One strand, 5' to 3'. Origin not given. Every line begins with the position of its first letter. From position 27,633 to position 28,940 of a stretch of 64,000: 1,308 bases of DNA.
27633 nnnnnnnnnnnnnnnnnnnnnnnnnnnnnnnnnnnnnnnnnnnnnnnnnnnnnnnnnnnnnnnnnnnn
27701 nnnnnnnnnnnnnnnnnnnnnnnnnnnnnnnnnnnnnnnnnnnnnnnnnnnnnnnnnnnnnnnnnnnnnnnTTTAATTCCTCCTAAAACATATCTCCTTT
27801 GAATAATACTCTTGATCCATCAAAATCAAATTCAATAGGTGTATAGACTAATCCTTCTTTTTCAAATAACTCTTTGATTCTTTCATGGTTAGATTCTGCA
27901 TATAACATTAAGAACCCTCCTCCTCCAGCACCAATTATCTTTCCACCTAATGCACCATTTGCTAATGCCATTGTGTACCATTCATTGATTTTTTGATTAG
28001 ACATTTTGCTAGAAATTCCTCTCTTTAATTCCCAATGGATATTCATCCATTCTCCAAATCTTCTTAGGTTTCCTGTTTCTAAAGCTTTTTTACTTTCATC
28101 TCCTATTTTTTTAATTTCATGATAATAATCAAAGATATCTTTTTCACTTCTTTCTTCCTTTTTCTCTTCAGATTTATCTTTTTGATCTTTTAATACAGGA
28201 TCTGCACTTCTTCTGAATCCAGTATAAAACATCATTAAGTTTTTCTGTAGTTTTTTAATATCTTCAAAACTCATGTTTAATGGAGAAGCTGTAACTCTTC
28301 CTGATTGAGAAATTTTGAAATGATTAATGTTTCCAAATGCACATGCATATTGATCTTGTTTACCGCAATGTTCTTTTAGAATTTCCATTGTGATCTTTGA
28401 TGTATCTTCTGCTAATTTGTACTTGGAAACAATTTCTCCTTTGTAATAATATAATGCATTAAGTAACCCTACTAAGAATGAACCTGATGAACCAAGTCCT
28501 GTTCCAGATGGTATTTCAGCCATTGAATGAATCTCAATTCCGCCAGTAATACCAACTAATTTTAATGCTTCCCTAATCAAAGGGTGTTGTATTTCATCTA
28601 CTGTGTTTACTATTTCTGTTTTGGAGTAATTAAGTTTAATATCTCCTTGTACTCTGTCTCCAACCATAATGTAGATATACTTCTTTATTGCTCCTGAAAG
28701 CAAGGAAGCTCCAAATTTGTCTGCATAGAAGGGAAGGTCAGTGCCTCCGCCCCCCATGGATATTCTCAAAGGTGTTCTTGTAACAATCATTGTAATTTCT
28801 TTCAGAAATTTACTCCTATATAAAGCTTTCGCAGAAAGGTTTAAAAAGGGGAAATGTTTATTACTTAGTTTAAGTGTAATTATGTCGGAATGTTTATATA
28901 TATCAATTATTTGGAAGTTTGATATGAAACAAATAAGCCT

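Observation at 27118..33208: Complete GDP-D-glycero-alpha-D-manno-heptose pathway plus GMD-like/Rmd-like pair: candidate GDP-6-deoxy-heptose biosynthesis in an archaeon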

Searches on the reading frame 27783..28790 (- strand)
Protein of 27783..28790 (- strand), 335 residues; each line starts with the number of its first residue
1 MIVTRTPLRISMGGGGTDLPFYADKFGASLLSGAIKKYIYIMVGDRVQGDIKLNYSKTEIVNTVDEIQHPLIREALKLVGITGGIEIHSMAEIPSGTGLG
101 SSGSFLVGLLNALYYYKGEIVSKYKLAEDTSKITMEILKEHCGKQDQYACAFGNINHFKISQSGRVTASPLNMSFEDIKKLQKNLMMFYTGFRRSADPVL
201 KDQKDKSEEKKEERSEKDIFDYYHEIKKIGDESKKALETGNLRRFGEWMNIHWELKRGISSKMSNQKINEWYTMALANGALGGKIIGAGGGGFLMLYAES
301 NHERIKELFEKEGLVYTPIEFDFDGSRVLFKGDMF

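Call 4: search_protein_families(library=ncbifam, proteins=[window:27783-28790:-], max_evalue=0.00001)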
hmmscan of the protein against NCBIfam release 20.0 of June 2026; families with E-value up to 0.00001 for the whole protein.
window:27783-28790:- (335 aa): 7 families
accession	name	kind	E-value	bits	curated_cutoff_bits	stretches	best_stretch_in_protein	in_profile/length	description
NF049969.1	GlMnHpPKinHddA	equivalog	6.4e-45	154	600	1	2-322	3-329/338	D-glycero-D-manno-heptose 7-phosphate kinase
NF009948.0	PRK13412.1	equivalog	4.5e-25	87.5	721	1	80-308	722-947/974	bifunctional fucokinase/fucose-1-phosphate guanylyltransferase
TIGR00549.1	mevalon_kin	equivalog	8.3e-20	71.4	163.05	1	70-294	64-273/276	mevalonate kinase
NF003036.0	PRK03926.1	equivalog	1.4e-14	53.9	403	1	68-305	56-272/302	mevalonate kinase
NF003006.0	PRK03817.1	equivalog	1e-13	51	443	1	83-312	86-328/352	galactokinase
TIGR00131.1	gal_kin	equivalog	1.8e-08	33.7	226.65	0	81-173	107-199/388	galactokinase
NF003705.0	PRK05322.1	equivalog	2.8e-08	32.9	385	0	79-157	107-185/388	galactokinase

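Call 5: search_protein_families(library=pfam, proteins=[window:27783-28790:-], max_evalue=0.00001)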
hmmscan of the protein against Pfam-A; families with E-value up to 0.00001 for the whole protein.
window:27783-28790:- (335 aa): 2 families
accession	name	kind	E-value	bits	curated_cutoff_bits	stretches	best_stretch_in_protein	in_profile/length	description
PF00288.32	GHMP_kinases_N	-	2.7e-13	50.4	22.3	1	74-153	5-86/87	GHMP kinases N terminal domain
PF08544.19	GHMP_kinases_C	-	2.3e-08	34.8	21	1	234-298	2-66/85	GHMP kinases C terminal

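Call 6: find_encoding_contigs(protein=window:27783-28790:-, flank=10000, max_places=6)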
Protein window:27783-28790:- (335 aa): 1 contig read that carries it; 1 place shown.
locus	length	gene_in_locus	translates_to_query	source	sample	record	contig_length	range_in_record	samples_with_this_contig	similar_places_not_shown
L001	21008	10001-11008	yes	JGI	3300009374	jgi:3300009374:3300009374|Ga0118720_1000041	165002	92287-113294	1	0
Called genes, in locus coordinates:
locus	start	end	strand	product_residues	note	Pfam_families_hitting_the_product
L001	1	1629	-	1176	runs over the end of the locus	PF02463:SMC_N, PF13175:AAA_15, PF13476:AAA_23, PF06470:SMC_hinge, PF13304:AAA_21 (weak)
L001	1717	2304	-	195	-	-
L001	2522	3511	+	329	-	PF01047:MarR (faint), PF12802:MarR_2 (weak), PF13412:HTH_24 (weak), PF22451:NirdL-like_HTH (faint), PF01037:AsnC_trans_reg (faint), PF13404:HTH_AsnC-type, PF13412:HTH_24 (weak)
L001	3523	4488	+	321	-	PF00106:adh_short (faint), PF01073:3Beta_HSD, PF01370:Epimerase, PF02719:Polysacc_synt_2, PF04321:RmlD_sub_bind, PF07993:NAD_binding_4 (weak), PF13460:NAD_binding_10, PF16363:GDP_Man_Dehyd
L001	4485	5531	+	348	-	PF02350:Epimerase_2 (weak), PF20706:GT4-conflict (weak), PF00534:Glycos_transf_1, PF13692:Glyco_trans_1_4, PF13524:Glyco_trans_1_2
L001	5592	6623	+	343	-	PF01370:Epimerase, PF02719:Polysacc_synt_2 (weak), PF04321:RmlD_sub_bind, PF16363:GDP_Man_Dehyd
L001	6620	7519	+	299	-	PF01073:3Beta_HSD, PF01370:Epimerase, PF02719:Polysacc_synt_2 (faint), PF04321:RmlD_sub_bind, PF07993:NAD_binding_4 (faint), PF16363:GDP_Man_Dehyd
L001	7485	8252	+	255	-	PF00483:NTP_transferase, PF12804:NTP_transf_3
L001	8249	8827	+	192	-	PF08645:PNK3P (weak), PF00702:Hydrolase (weak), PF13419:HAD_2, PF13242:Hydrolase_like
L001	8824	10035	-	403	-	PF05935:Arylsulfotrans, PF14269:Arylsulfotran_2 (weak)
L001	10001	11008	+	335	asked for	PF00288:GHMP_kinases_N, PF08544:GHMP_kinases_C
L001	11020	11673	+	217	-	PF13580:SIS_2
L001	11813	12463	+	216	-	PF00923:TAL_FSA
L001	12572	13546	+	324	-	-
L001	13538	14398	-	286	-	PF00215:OMPdecase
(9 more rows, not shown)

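Call 7: search_solved_structures(query=window:27783-28790:-, max_evalue=0.001)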
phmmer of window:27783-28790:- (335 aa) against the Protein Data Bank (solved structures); distinct sequences matched with E-value up to 0.001: 18.
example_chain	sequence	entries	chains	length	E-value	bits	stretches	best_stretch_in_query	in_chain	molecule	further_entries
3k85_A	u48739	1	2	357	1.8e-38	135.9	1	3-326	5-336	D-glycero-D-manno-heptose 1-phosphate kinase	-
4usk_A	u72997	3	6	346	9.1e-37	130.4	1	2-315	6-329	PUTATIVE SUGAR KINASE | SUGAR KINASE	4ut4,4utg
4usm_A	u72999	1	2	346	9.4e-37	130.3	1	2-315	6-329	PUTATIVE SUGAR KINASE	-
4n3o_A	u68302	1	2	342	9.9e-35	123.7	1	2-316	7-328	Putative D-glycero-D-manno-heptose 7-phosphate kinase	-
9iip_A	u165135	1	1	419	2.7e-14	56.5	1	69-302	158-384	L-fucokinase/L-fucose-1-P guanylyltransferase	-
5yys_A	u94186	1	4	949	3.6e-13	52.8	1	69-302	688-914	L-fucokinase, L-fucose-1-P guanylyltransferase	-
9iit_A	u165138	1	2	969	3.9e-13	52.7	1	69-302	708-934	L-fucokinase/L-fucose-1-P guanylyltransferase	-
2cz9_A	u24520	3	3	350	1.8e-11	47.3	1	82-312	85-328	Probable galactokinase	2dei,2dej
1s4e_A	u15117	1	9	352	5.9e-11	45.5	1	67-299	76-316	Galactokinase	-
2x7i_A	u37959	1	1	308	7.7e-08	35.3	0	223-320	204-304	MEVALONATE KINASE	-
2hfs_A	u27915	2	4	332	4.3e-07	32.9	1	145-304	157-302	Mevalonate kinase, putative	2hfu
1vis_A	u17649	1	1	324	4.7e-06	29.4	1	83-311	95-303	Mevalonate kinase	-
6mde_A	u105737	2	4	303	5.7e-06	29.2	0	226-296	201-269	Mevalonate kinase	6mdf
1kkh_A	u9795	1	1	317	5.7e-06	29.2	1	83-310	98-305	Mevalonate Kinase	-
4hac_A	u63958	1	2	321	6.4e-06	29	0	226-296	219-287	Mevalonate kinase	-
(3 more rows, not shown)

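Call 17: find_homologous_proteins(query=window:27783-28790:-, max_evalue=1e-10)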
Query window:27783-28790:- (335 aa): 8000 proteins with E <= 1e-10 among 8000 candidates; the best 120 are listed.
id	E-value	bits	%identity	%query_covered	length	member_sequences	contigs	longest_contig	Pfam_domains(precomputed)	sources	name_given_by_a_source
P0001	2.0e-213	726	100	97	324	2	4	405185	PF00288.33,PF08544.19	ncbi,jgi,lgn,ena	-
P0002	1.4e-162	559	72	100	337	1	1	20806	PF00288.33,PF08544.19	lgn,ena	-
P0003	2.6e-158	545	70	100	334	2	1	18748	PF00288.33,PF08544.19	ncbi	-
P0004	6.1e-158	543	72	100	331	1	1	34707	PF00288.33,PF08544.19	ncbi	ncbi:MAG: galactokinase [Nanoarchaeota archaeon]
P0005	2.8e-155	535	69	100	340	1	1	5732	PF00288.33,PF08544.19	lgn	-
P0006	6.8e-155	533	70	97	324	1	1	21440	PF00288.33,PF08544.19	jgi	-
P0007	8.2e-155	533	67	100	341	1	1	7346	PF00288.33,PF08544.19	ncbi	-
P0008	7.1e-153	527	69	100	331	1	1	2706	PF00288.33,PF08544.19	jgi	-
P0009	1.2e-152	526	68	99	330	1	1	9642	PF00288.33,PF08544.19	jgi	jgi:D-glycero-alpha-D-manno-heptose-7-phosphate kinase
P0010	1.5e-152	526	69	100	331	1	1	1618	PF00288.33,PF08544.19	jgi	jgi:D-glycero-alpha-D-manno-heptose-7-phosphate kinase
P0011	1.9e-152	525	67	100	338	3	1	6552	PF00288.33,PF08544.19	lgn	-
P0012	2.2e-152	525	68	100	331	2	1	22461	PF00288.33,PF08544.19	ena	-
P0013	6.5e-152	524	71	100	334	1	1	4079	PF00288.33,PF08544.19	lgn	-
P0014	2.1e-151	522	66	99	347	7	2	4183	PF00288.33,PF08544.19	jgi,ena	-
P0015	4.7e-151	521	68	99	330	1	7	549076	PF00288.33,PF08544.19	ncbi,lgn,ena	-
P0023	3.1e-148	512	67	100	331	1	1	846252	PF00288.33,PF08544.19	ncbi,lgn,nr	ncbi:MAG: hypothetical protein JSV39_02730 [Candidatus Aenigmatarchaeota archaeon]|nr:MAG: hypotheti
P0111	1.7e-98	348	50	98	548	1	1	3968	PF00923.26,PF00288.33,PF08544.19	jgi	jgi:D-glycero-alpha-D-manno-heptose-7-phosphate kinase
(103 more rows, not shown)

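Call 27: find_related_loci(query=A1, collection=genome_contigs, flank=10000)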
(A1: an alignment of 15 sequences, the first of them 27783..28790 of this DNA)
Query A1 (335 aa) in genome_contigs; peptide patterns used: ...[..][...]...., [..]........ (x = any residue, [..] = any of these).
600 stretches matched a pattern (row limit reached: there are more); 577 encode a relative of the query (tblastn E <= 1e-3); the best 80 are kept; 80 distinct loci.
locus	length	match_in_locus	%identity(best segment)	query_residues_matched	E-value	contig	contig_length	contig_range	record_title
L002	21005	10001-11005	65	1-335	5e-144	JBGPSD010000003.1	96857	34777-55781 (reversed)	MAG: Candidatus Nanoarchaeia archaeon isolate OBJ1_062018_130_26 k141_1440401_length_96857_cov_11.0000, whole genome sho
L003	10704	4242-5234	69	1-335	3e-140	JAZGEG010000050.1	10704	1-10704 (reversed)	MAG: Candidatus Aenigmatarchaeota archaeon isolate SCS4bin.16 SCS4bin.16_50, whole genome shotgun sequence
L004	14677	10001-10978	52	1-332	9e-103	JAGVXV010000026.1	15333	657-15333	Candidatus Woesearchaeota archaeon isolate RIFCSPLOWO2_12_FULL_38_19 rifcsplowo2_12_scaffold_4909, whole genome shotgun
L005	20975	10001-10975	52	1-330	5e-99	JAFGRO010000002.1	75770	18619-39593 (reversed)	MAG: Candidatus Woesearchaeota archaeon isolate Zod_Metabat.833 k87_79065, whole genome shotgun sequence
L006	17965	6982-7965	52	1-333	4e-97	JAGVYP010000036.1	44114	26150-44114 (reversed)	Candidatus Woesearchaeota archaeon isolate RIFCSPHIGHO2_02_FULL_36_9 rifcsphigho2_02_scaffold_2556, whole genome shotgun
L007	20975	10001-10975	46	1-331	4e-97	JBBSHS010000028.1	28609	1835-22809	MAG: Acidimicrobiales bacterium isolate LS3_sbin.12 LS3_sbin.12_K_75006_L_28609_cov_18.0732, whole genome shotgun sequen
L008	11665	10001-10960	51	1-326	4e-95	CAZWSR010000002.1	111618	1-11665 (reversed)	MAG TPA_asm: Candidatus Undinarchaeota archaeon isolate binchicken_co48_198 genome assembly, contig: NODE_139_length_111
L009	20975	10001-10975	51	1-330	7e-94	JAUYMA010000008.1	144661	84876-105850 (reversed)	MAG: Nanoarchaeota archaeon isolate C24_metabat.bin.61 C24_k141_378096, whole genome shotgun sequence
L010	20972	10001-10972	50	1-329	1e-93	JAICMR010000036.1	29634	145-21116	MAG: Chthoniobacterales bacterium isolate LS_ISSM_2_bin.146 k141_2390191_length_29634_cov_23.6091, whole genome shotgun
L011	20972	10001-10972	50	1-329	3e-93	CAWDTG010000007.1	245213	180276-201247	MAG: uncultured Acidobacteriaceae bacterium isolate MFD05377.bin.1.149 genome assembly, contig: contig_52959, whole geno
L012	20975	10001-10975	45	1-331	1e-92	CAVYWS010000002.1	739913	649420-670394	MAG: uncultured Solirubrobacterales bacterium isolate MFD04944.bin.2.103 genome assembly, contig: contig_12360, whole ge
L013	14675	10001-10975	48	1-330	1e-92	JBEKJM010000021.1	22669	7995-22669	MAG: Nitrososphaerales archaeon isolate SPRUCE 323 SPRUCE_323_21, whole genome shotgun sequence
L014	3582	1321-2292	50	1-329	1e-93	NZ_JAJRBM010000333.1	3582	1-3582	MAG: Methanospirillum sp. isolate OWC_0038 OWC_0038_k121_19444626, whole genome shotgun sequence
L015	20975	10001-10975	48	1-330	5e-92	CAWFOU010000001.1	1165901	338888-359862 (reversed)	MAG: uncultured archaeon isolate MFD05512.bin.2.38 genome assembly, contig: contig_14696, whole genome shotgun sequence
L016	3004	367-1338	48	1-329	2e-93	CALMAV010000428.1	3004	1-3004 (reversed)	MAG TPA_asm: uncultured Bryobacterales bacterium isolate SRR12240174_bin.37_CONCOCT_v1.1_MAG genome assembly, contig: NO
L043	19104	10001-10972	48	1-329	2e-88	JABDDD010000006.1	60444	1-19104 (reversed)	MAG: Gammaproteobacteria bacterium isolate BWMinControl_Nextera34_MAG5 3300020853.a:Ga0207010_1014, whole genome shotgun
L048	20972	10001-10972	48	1-329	8e-88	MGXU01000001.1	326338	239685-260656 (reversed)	MAG: Gammaproteobacteria bacterium RIFCSPHIGHO2_12_FULL_36_30 rifcsphigho2_12_scaffold_10, whole genome shotgun sequence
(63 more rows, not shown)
